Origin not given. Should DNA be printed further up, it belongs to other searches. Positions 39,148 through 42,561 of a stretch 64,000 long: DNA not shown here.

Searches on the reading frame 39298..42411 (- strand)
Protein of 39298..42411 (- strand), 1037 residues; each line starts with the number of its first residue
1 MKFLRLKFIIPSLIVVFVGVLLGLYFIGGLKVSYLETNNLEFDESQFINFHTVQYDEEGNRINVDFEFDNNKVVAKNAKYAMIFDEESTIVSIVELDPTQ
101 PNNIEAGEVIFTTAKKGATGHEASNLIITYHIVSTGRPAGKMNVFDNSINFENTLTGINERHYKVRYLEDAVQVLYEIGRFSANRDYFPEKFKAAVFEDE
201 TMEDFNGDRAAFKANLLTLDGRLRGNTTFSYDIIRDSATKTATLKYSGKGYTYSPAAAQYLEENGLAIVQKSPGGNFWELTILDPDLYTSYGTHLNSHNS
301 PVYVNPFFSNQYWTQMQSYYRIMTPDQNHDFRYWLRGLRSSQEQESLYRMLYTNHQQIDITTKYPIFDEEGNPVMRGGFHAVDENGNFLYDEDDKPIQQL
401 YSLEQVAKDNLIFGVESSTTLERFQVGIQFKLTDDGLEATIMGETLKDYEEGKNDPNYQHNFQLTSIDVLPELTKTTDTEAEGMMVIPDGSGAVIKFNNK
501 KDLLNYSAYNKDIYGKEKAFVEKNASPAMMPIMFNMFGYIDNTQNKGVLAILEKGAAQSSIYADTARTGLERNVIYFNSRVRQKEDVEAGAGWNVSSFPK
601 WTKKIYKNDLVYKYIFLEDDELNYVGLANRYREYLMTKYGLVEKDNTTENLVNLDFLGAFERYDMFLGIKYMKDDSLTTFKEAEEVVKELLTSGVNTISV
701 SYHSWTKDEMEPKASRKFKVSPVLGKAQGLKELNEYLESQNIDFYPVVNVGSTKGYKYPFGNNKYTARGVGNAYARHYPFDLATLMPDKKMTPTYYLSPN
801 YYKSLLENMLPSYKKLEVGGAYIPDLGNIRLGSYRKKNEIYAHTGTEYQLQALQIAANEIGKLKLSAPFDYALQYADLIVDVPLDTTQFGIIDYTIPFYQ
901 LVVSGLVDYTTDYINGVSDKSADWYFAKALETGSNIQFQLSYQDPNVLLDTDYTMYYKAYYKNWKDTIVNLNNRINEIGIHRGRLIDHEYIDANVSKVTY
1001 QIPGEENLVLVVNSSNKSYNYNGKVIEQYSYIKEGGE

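Call 4: search_protein_families(library=pfam, proteins=[window:39298-42411:-], max_evalue=0.01)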
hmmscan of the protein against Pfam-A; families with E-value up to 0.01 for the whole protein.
window:39298-42411:- (1037 aa): 1 family
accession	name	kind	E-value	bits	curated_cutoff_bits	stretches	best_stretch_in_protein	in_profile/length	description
PF18952.6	DUF5696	-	1.5e-137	460.1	25.6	1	404-1031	2-612/612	Family of unknown function (DUF5696)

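Call 5: search_protein_families(library=ncbifam, proteins=[window:39298-42411:-], max_evalue=0.01)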
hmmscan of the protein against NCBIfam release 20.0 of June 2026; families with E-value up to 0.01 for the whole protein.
window:39298-42411:- (1037 aa): 0 families

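Call 7: search_solved_structures(query=window:39298-42411:-, max_evalue=1)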
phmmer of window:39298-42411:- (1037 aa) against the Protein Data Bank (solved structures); distinct sequences matched with E-value up to 1: 0.

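Call 8: find_homologous_proteins(query=window:39298-42411:-, max_evalue=0.00001)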
Query window:39298-42411:- (1037 aa): 62 proteins with E <= 0.00001 among 8000 candidates.
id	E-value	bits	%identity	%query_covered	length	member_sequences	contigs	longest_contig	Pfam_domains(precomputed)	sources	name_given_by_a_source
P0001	0.0e+0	2362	100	100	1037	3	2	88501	PF18952.7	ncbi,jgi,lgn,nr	ncbi:MAG TPA: hypothetical protein GXZ48_00765 [Acholeplasmataceae bacterium]|nr:hypothetical protei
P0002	0.0e+0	1703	71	100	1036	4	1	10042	PF18952.7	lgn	-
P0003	0.0e+0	1502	63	100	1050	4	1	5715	PF18952.7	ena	-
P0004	0.0e+0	1322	57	100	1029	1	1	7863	PF18952.7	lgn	-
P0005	0.0e+0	1199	53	100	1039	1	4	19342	PF18952.7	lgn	-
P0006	0.0e+0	1179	52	100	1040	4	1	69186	PF18952.7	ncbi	-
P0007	0.0e+0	1138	51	100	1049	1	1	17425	PF18952.7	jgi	jgi:hypothetical protein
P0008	0.0e+0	1135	50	100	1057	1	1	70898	PF18952.7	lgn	-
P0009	0.0e+0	1134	51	100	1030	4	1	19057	PF18952.7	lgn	-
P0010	0.0e+0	1095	48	100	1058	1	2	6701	PF18952.7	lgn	-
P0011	0.0e+0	1093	49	100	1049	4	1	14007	PF18952.7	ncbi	-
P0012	0.0e+0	1079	50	100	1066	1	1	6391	PF18952.7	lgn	-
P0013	0.0e+0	1075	49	100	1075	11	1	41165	PF18952.7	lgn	-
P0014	0.0e+0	1056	49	100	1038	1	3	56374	PF18952.7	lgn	-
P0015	0.0e+0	1038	47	100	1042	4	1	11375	PF18952.7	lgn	-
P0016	0.0e+0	1019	46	100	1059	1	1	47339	PF18952.7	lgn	-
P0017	7.1e-295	999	47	99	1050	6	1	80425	PF18952.7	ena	-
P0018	3.3e-293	994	47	99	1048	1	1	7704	PF18952.7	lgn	-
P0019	6.4e-251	854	42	100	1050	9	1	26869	PF18952.7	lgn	-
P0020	5.0e-217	742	39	99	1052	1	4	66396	PF18952.7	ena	-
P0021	3.9e-203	696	37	98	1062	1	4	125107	PF18952.7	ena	-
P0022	1.7e-197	677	38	98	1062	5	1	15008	PF18952.7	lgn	-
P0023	1.2e-195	671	39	98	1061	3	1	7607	PF18952.7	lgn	-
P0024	9.6e-192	658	42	71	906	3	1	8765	PF18952.7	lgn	-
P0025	3.3e-191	656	38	100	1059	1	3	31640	PF18952.7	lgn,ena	-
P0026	7.4e-191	655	42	69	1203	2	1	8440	PF18952.7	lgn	-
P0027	3.0e-188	646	41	72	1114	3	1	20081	PF18952.7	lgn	-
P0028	3.9e-187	643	44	62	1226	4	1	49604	PF18952.7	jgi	jgi:hypothetical protein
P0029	6.3e-186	639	38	96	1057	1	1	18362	PF18952.7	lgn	-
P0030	4.4e-184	632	34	100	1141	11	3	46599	PF18952.7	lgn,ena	-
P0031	6.5e-184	632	37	100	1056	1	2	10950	PF18952.7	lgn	-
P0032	7.5e-184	632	38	96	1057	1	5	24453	PF18952.7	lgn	-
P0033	1.2e-182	628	37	96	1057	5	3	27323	PF18952.7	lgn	-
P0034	2.8e-181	623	37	98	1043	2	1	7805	PF18952.7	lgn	-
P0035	1.8e-177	611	36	94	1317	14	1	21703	PF18952.7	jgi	-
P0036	3.3e-176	606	36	94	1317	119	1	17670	PF18952.7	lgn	-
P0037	1.4e-173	598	38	90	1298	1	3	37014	PF18952.7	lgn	-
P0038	4.6e-170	586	35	98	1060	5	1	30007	PF18952.7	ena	-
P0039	2.1e-167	577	37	93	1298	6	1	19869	PF18952.7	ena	-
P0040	1.0e-165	572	35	100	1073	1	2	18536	PF18952.7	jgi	-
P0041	1.4e-156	541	36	74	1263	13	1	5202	PF18952.7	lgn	-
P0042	1.4e-135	472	31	100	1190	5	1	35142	PF18952.7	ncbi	-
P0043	2.4e-92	329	34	57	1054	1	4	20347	PF18952.7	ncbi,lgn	-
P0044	2.0e-85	306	32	60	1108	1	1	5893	PF18952.7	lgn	-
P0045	7.4e-85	304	32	60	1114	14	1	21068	PF18952.7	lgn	-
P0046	2.4e-83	299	32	61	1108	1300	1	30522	PF18952.7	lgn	-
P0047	3.0e-68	249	33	56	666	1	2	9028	PF18952.7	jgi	-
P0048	1.3e-54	204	28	56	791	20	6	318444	PF18952.7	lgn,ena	-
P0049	1.4e-52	197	27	52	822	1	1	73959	PF18952.7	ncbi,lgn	-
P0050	5.3e-52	195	29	52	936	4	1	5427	PF18952.7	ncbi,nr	ncbi:MAG: hypothetical protein IJ644_09170 [Oscillospiraceae bacterium]|nr:hypothetical protein [Osc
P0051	5.3e-30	122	25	45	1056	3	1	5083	PF18952.7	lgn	-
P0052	5.0e-29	119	25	57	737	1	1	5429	PF18952.7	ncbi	-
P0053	1.1e-27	115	26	59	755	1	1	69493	PF18952.7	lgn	-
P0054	4.1e-27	113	25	44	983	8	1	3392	PF18952.7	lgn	-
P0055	1.3e-26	111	24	55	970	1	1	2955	PF18952.7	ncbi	-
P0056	8.4e-26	109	23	57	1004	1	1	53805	PF18952.7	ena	-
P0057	8.6e-26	108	22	55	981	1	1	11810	PF18952.7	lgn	-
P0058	8.6e-26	108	22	57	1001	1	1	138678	PF18952.7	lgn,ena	-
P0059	6.8e-25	106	23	59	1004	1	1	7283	PF18952.7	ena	-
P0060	1.0e-23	102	22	55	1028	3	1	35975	PF18952.7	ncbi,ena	-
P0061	8.6e-21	92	26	44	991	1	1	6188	PF18952.7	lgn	-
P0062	8.9e-19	85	22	59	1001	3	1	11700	PF18952.7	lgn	-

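Call 17: find_related_loci(query=A1, collection=genome_contigs, flank=10000)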
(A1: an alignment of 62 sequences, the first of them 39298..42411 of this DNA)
Query A1 (1037 aa) in genome_contigs; peptide patterns used: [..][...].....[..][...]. (x = any residue, [..] = any of these).
599 stretches matched a pattern (row limit reached: there are more); 571 encode a relative of the query (tblastn E <= 1e-3); the best 80 are kept; 80 distinct loci.
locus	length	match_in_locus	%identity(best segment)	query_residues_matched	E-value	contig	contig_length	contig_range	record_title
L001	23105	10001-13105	47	1-1032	0e+0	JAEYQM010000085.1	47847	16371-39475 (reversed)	MAG: Bacillota bacterium isolate OH_CBB_236 k127_373098, whole genome shotgun sequence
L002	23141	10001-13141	47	1-1031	0e+0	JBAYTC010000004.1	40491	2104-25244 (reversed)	MAG: Bacilli bacterium isolate SO_2016_LW2_88 scaffold01583_LW138R_2016, whole genome shotgun sequence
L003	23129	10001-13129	38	1-1033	0e+0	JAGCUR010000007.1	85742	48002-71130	MAG: Bacilli bacterium isolate RGIG10139 Yak_Rumen-4__c770104, whole genome shotgun sequence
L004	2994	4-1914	53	396-1036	0e+0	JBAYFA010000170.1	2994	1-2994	MAG: Bacilli bacterium isolate SO_2016_CLC_T2_90 scaffold80969_PH3_Jul20_2016, whole genome shotgun sequence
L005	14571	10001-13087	37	1-1019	0e+0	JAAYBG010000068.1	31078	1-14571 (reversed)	MAG: Acholeplasmataceae bacterium isolate AS06rmzACSIP_268 315672_AS06, whole genome shotgun sequence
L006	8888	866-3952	38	1-1019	0e+0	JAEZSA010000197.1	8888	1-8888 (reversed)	MAG: Bacillota bacterium isolate OH_PDB_211 k127_1599741, whole genome shotgun sequence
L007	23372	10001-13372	36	2-1037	0e+0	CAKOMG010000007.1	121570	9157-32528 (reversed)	MAG: uncultured Bacilli bacterium isolate REFINED_METABAT215_TOP10_CONTIGS_1500_ASSEMBLY_K77_MERGED__Hadza_MoBio_hadza-A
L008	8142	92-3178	38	1-1019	0e+0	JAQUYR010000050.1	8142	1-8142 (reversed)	MAG: Bacilli bacterium isolate STD2_241 NODE_35969_length_8142_cov_7.277230_Sandtown_D2, whole genome shotgun sequence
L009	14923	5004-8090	37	1-1019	0e+0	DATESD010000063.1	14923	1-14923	MAG TPA_asm: Bacilli bacterium isolate SMAG_U9092 k141_571471, whole genome shotgun sequence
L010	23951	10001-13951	36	1-1037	0e+0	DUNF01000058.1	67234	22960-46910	MAG TPA_asm: Acholeplasmataceae bacterium isolate AS05jafATM_21 35240_AS05, whole genome shotgun sequence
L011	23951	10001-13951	36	1-1037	0e+0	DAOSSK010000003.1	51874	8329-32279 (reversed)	MAG TPA_asm: Bacilli bacterium isolate AMR_MDS_2243 NODE_725_length_51874_cov_6.661881, whole genome shotgun sequence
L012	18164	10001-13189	36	1-1036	0e+0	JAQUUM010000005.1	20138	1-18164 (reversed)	MAG: Bacilli bacterium isolate STD2_143 NODE_9776_length_20138_cov_5.588326_Sandtown_D2, whole genome shotgun sequence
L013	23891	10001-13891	36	1-1019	5e-180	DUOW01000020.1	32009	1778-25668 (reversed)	MAG TPA_asm: Acholeplasma sp. isolate AS08sgBPME_237 86652_AS08, whole genome shotgun sequence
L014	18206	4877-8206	36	2-1033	0e+0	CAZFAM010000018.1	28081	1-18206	MAG TPA_asm: uncultured Bacteroidales bacterium isolate SRP225648_co1_57 genome assembly, contig: NODE_3571_length_28081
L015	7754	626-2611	43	367-1019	5e-174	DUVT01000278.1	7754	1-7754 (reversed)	MAG TPA_asm: Acholeplasmataceae bacterium isolate AS08sgBPME_462 302284_AS08, whole genome shotgun sequence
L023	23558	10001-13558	31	2-1037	3e-146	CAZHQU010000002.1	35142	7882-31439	MAG TPA_asm: uncultured Coprobacillus sp. isolate SRP315200_co1_679 genome assembly, contig: NODE_1614_length_35142_cov_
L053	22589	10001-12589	30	4-1037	8e-80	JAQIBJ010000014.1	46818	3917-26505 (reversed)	MAG: Tenericutes bacterium isolate GH50 k119_182283, whole genome shotgun sequence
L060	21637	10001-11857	27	401-1037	4e-67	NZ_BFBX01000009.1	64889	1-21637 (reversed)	Paenibacillus sp. 598K contig_0009, whole genome shotgun sequence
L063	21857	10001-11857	30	426-1037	5e-61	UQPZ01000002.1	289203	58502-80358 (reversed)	uncultured Ruminococcus sp. isolate UMGS536 genome assembly, contig: NODE_5_length_289203_cov_61.370201, whole genome sh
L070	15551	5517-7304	29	424-1037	3e-59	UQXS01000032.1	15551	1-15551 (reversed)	uncultured Ruminococcus sp. isolate UMGS739 genome assembly, contig: NODE_1613_length_15551_cov_4.005163, whole genome s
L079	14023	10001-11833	30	424-1037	2e-57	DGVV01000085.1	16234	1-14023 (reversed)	MAG TPA_asm: Ruminococcus sp. UBA4275 UBA4275_contig_44109, whole genome shotgun sequence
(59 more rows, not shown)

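Call 24: find_encoding_contigs(protein=P0048, flank=10000, max_places=2)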
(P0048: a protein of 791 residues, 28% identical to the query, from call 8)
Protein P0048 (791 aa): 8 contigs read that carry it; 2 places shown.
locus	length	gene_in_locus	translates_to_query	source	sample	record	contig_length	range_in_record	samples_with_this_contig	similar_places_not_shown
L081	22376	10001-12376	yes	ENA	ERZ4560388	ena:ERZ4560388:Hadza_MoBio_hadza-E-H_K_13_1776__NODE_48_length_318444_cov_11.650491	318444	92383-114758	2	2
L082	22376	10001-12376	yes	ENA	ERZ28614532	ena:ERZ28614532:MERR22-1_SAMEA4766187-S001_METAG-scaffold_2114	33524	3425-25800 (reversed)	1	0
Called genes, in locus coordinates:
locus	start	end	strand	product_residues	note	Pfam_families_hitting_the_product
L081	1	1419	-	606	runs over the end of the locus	PF13522:GATase_6, PF13537:GATase_7, PF01380:SIS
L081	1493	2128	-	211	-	PF14681:UPRTase, PF00156:Pribosyltran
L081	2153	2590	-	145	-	PF02502:LacAB_rpiB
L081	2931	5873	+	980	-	PF01547:SBP_bac_1, PF13416:SBP_bac_8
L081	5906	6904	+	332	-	PF00528:BPD_transp_1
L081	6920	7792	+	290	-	PF00528:BPD_transp_1 (weak)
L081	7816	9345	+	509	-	-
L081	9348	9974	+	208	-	PF04893:Yip1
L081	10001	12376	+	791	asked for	PF18952:DUF5696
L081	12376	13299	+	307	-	PF00528:BPD_transp_1 (weak)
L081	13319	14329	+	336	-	PF00528:BPD_transp_1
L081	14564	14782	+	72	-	-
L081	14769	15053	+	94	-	PF07638:Sigma70_ECF, PF04297:UPF0122 (weak), PF08281:Sigma70_r4_2 (weak), PF04545:Sigma70_r4, PF01022:HTH_5 (weak)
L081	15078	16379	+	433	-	PF01276:OKR_DC_1, PF00155:Aminotran_1_2 (weak), PF00266:Aminotran_5, PF01053:Cys_Met_Meta_PP (weak), PF03711:OKR_DC_1_C (weak)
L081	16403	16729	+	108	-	PF06153:CdAMP_rec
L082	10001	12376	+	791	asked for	PF18952:DUF5696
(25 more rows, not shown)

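Call 30: search_solved_structures(query=A1, max_evalue=10)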
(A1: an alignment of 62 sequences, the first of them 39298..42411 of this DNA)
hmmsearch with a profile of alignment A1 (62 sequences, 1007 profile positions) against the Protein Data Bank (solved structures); distinct sequences matched with E-value up to 10: 6.
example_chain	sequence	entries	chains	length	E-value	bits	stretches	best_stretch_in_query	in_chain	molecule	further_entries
5opq_A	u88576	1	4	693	4e-05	25.2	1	571-712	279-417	3,6-anhydro-D-galactosidase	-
8rzk_A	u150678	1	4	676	5.5e-05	24.8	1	571-712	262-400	Conserved hypothetical periplasmic protein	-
8rzg_A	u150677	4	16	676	5.6e-05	24.7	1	571-712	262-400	Conserved hypothetical periplasmic protein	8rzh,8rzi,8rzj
5wzq_A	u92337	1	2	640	0.00015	23.3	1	581-711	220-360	Alpha-N-acetylgalactosaminidase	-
5wzn_A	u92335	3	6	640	0.0002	22.9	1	581-711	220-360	Alpha-N-acetylgalactosaminidase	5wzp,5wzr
8yt8_B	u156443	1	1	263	1.4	10.2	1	8-113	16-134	Beta-sarcoglycan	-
